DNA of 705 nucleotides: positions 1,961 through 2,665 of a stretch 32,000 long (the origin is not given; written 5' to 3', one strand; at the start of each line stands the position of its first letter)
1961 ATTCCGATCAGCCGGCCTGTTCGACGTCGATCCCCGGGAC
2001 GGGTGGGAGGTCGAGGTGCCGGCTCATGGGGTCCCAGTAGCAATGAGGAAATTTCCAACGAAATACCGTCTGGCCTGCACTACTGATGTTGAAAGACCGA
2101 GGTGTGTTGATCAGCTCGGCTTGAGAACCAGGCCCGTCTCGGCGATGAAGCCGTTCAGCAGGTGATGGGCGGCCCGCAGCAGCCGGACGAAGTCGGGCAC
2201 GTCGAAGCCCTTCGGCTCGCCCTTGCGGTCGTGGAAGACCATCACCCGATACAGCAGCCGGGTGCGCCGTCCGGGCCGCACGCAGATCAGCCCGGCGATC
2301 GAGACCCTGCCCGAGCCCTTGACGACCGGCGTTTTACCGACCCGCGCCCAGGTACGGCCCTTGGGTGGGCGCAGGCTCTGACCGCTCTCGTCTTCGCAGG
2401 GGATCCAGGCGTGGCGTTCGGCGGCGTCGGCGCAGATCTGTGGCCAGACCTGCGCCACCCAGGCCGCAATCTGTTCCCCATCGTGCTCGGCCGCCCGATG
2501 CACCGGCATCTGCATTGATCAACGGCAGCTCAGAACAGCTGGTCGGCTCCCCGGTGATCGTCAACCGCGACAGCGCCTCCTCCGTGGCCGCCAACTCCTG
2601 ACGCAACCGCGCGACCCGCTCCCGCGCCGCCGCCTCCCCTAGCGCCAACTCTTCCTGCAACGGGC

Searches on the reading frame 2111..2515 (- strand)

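Call 51: search_protein_families(library=pfam, proteins=[window:2111-2515:-], max_evalue=0.01)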
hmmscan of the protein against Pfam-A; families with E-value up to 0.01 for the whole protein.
window:2111-2515:- (134 aa): 0 families

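Call 65: search_protein_families(library=ncbifam, proteins=[window:2111-2515:-], max_evalue=0.001)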
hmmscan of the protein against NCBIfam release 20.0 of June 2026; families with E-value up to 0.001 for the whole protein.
window:2111-2515:- (134 aa): 1 family
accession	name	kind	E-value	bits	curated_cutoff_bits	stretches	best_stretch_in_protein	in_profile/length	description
NF033545.0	transpos_IS630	equivalog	0.00015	21.3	100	1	3-84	114-196/299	IS630 family transposase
